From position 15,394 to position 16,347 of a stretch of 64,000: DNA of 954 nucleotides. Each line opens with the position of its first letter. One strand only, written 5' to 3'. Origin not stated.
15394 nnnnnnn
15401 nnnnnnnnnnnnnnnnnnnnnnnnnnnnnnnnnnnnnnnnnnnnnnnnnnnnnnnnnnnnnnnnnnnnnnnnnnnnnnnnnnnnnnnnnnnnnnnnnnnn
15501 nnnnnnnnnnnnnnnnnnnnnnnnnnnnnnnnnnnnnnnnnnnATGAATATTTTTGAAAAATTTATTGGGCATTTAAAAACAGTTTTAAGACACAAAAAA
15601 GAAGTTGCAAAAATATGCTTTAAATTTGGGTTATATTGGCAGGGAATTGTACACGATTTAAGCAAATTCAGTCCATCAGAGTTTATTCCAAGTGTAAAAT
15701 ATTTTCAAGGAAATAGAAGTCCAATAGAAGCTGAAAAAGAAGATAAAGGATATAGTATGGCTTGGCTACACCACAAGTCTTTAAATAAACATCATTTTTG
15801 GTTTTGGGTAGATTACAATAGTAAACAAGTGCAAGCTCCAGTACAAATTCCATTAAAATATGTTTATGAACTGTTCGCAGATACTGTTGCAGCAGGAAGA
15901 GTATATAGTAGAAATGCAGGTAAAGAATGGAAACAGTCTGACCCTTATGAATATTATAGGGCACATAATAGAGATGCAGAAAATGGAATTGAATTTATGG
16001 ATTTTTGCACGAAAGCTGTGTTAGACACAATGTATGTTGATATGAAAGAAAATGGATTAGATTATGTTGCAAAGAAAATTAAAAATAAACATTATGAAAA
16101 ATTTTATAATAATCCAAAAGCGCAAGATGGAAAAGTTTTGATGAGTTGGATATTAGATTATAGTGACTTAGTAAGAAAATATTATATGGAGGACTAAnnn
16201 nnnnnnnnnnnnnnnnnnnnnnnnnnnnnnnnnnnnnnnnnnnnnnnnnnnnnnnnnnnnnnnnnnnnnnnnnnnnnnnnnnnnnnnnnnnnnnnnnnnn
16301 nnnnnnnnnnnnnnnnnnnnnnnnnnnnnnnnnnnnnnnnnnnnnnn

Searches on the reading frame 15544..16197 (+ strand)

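Call 71: search_protein_families(library=pfam, proteins=[window:15544-16197:+], max_evalue=0.001)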
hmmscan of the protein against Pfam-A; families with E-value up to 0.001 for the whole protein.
window:15544-16197:+ (217 aa): 1 family
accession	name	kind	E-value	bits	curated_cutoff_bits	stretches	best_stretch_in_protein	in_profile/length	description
PF18907.5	DUF5662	-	5.8e-34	117.4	27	1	9-144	4-139/156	Family of unknown function (DUF5662)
